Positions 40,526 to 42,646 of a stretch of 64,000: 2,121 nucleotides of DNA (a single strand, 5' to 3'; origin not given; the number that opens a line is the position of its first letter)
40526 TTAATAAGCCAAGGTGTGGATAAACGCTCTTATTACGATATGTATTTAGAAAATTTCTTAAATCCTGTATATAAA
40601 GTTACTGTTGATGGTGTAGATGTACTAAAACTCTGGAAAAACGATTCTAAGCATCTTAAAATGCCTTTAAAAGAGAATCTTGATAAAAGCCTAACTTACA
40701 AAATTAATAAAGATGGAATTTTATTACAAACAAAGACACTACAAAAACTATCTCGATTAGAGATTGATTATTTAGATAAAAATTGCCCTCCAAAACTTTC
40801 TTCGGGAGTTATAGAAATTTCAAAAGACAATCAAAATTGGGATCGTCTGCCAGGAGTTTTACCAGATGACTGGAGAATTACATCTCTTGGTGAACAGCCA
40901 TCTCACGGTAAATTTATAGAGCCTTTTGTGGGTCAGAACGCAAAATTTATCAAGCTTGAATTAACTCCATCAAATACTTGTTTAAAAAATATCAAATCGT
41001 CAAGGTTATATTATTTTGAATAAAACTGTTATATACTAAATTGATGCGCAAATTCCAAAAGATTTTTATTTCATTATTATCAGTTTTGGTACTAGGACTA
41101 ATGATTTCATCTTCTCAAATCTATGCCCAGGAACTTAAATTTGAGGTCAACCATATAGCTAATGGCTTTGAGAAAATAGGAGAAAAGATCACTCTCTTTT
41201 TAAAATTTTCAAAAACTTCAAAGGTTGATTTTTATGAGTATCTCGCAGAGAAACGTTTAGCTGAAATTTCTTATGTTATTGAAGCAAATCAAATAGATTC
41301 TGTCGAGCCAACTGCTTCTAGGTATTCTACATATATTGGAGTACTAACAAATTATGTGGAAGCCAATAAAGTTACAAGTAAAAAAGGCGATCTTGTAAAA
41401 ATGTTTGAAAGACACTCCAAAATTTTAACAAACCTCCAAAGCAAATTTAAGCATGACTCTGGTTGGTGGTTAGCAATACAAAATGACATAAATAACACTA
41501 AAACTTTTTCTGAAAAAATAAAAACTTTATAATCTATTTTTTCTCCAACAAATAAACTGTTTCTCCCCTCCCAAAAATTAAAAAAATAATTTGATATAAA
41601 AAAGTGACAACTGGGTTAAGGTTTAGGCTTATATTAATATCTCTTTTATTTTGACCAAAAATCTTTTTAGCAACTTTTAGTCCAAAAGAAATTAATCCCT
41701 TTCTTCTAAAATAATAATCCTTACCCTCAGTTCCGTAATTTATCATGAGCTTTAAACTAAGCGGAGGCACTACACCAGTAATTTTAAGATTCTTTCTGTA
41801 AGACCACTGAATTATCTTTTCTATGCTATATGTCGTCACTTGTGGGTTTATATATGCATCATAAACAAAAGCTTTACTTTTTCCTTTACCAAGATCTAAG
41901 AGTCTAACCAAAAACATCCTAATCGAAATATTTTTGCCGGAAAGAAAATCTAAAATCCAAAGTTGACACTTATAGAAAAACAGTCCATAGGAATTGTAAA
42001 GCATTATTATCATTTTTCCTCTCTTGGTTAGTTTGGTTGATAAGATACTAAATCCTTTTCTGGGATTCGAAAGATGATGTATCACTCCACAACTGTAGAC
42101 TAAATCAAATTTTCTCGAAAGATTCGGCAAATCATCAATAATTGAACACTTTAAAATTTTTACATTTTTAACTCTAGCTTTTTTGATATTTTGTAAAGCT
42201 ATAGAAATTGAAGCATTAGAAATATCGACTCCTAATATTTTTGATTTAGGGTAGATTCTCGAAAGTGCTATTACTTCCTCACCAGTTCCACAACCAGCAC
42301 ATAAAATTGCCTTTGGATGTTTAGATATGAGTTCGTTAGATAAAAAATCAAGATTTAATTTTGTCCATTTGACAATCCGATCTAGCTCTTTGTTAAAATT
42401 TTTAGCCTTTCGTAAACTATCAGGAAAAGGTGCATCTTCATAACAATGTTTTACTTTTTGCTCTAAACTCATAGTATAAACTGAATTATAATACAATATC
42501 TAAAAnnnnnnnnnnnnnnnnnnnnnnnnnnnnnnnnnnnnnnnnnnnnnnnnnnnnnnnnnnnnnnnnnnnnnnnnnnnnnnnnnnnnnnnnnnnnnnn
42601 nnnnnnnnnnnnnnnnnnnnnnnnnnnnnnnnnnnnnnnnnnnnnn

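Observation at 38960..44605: Paralogous GT-C pair with C-terminal beta-sandwich-like tails flanks a divergently transcribed methyltransferase and a secreted protein.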

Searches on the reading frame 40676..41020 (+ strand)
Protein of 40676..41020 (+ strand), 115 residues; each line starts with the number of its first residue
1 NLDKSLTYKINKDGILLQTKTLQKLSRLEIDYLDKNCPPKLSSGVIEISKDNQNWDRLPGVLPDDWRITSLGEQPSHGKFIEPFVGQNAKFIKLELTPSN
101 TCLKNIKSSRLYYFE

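Call 64: search_protein_representatives(protein=window:40676-41020:+)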
Query: 115 residues. Proteins with E-value up to 0.001 (for the whole library): 26; up to 1e-10: 15; up to 1e-30: 0. The best 26 are listed.
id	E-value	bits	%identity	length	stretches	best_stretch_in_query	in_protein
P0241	1.9e-28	114.8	59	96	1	20-114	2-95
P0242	4.2e-27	110.4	52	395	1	13-115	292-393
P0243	6.1e-27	109.9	45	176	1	5-115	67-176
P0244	2.2e-26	108.1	49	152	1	6-115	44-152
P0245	6.1e-26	106.7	48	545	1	11-115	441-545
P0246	8.3e-22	93.4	62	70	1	48-115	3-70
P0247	2.8e-18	82.0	48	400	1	22-112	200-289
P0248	6.3e-18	80.8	41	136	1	9-114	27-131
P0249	1.6e-17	79.6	37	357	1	8-114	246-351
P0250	1.7e-14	69.8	39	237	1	12-114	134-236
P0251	3.3e-13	65.6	35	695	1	11-114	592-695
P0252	3.4e-12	62.4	35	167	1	11-112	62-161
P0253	4.0e-12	62.2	35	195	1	5-114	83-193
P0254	9.7e-12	60.9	42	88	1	41-114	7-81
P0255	1.5e-11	60.3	36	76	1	41-114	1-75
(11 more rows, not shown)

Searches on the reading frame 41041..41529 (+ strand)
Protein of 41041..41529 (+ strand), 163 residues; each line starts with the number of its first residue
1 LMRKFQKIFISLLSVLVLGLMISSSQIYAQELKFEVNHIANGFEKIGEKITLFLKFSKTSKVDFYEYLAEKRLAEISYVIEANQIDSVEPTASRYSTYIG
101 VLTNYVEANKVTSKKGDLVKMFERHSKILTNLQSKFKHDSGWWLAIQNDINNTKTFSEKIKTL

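Call 5: search_protein_families(library=pfam, proteins=[window:41041-41529:+], max_evalue=0.01)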
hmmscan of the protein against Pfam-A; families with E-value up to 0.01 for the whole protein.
window:41041-41529:+ (163 aa): 1 family
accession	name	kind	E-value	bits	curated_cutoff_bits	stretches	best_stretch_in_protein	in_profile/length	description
PF18915.5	DUF5667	-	7.4e-10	39.6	27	1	43-123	11-83/99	Domain of unknown function (DUF5667)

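Call 38: search_protein_families(library=ncbifam, proteins=[window:41041-41529:+], max_evalue=0.001)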
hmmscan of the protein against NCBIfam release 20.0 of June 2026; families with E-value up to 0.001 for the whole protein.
window:41041-41529:+ (163 aa): 0 families

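Call 50: search_solved_structures(query=window:41041-41529:+, max_evalue=1)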
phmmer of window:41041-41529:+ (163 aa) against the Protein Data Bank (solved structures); distinct sequences matched with E-value up to 1: 0.

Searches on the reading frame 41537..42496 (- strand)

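Call 5: search_protein_families(library=pfam, proteins=[window:41537-42496:-], max_evalue=0.01)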
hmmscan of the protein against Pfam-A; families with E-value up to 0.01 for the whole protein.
window:41537-42496:- (320 aa): 13 families
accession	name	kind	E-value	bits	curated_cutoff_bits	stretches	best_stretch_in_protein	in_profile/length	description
PF13847.12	Methyltransf_31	-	9.1e-19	68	27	1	64-168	7-113/145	Methyltransferase domain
PF13649.12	Methyltransf_25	-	7e-15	55.9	27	1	64-148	1-85/97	Methyltransferase domain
PF08242.18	Methyltransf_12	-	3e-14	54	30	1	67-161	3-97/98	Methyltransferase domain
PF08241.18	Methyltransf_11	-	1.1e-13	52.1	21.2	1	65-164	1-95/95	Methyltransferase domain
PF13489.12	Methyltransf_23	-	1.4e-10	41.6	27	1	52-170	16-122/164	Methyltransferase domain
PF02390.23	Methyltransf_4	-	1.9e-09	37.6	24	1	68-126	9-67/173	Putative methyltransferase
PF08003.17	Methyltransf_9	-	3.2e-06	26.8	23.8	1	54-164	109-217/315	Protein of unknown function (DUF1698)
PF05175.20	MTS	-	7.2e-06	26.2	23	1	51-135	22-104/170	Methyltransferase small domain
PF05958.17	tRNA_U5-meth_tr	-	1.1e-05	25.1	23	1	60-118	201-257/357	tRNA (Uracil-5-)-methyltransferase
PF06325.19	PrmA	-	3.7e-05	23.8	22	1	45-133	148-230/296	Ribosomal protein L11 methyltransferase (PrmA)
PF01209.24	Ubie_methyltran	-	0.00016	21.6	20.1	1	50-134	37-121/233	ubiE/COQ5 methyltransferase family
PF01739.24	CheR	-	0.001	19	27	0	55-103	18-83/195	CheR methyltransferase, SAM binding domain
PF05724.17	TPMT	-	0.0011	19.1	26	1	51-134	29-121/218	Thiopurine S-methyltransferase (TPMT)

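Call 38: search_protein_families(library=ncbifam, proteins=[window:41537-42472:-], max_evalue=0.001)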
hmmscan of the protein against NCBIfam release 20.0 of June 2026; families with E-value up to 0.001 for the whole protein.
window:41537-42472:- (312 aa): 40 families (the best 25 are shown)
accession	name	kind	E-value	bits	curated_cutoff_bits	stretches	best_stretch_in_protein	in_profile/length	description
TIGR02072.1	BioC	equivalog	9.6e-11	41.9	184.95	1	43-154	26-130/244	malonyl-ACP O-methyltransferase BioC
TIGR03534.1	RF_mod_PrmC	equivalog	3.4e-10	39.8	199.1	1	48-127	84-162/253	peptide chain release factor N(5)-glutamine methyltransferase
NF008264.0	PRK11036.1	equivalog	4.1e-10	39.6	366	1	31-168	26-159/261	tRNA uridine 5-oxyacetic acid(34) methyltransferase CmoM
TIGR00536.1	hemK_fam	subfamily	4.3e-10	39.1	115.5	1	46-125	107-186/286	HemK family protein methyltransferase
TIGR00091.1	TIGR00091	equivalog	1.4e-08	34.3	112.65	1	55-113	19-77/194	tRNA (guanosine(46)-N7)-methyltransferase TrmB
TIGR01983.1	UbiG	equivalog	2.2e-08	33.7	102.95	1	53-158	50-153/228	bifunctional 2-polyprenyl-6-hydroxyphenol methylase/3-demethylubiquinol 3-O-methyltransferase UbiG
NF011529.0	PRK14968.1-3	equivalog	2.9e-08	33.4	162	1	44-125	26-102/198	putative methyltransferase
NF011650.0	PRK15068.1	equivalog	3.7e-08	32.6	209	1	44-156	114-225/324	tRNA 5-methoxyuridine(34)/uridine 5-oxyacetic acid(34) synthase CmoB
NF004851.0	PRK06202.1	equivalog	5.7e-08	32.5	243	1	36-137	44-145/237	hypothetical protein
NF001080.0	PRK00121.2-2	equivalog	1.1e-07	31.3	132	1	55-111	49-105/224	tRNA (guanosine(46)-N7)-methyltransferase TrmB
NF008823.0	PRK11873.1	subfamily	1.5e-07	31.2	263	1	56-154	81-179/272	arsenite methyltransferase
TIGR02021.1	BchM-ChlM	equivalog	1.5e-07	31.1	158.9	1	42-194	46-189/218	magnesium protoporphyrin IX methyltransferase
TIGR03587.1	Pse_Me-ase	hypoth_equivalog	1.7e-07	31.6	112.05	1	51-136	42-120/204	pseudaminic acid biosynthesis-associated methylase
NF047649.1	MTase_UXPK_star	exception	3.5e-07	29.5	460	1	54-142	79-167/283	methyltransferase/UXPK-star double selenoprotein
NF041536.1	ArsM_DUF2284_UU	exception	3.9e-07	28.8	575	1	53-156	77-180/459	arsenite methyltransferase/DUF2284 domain selenoprotein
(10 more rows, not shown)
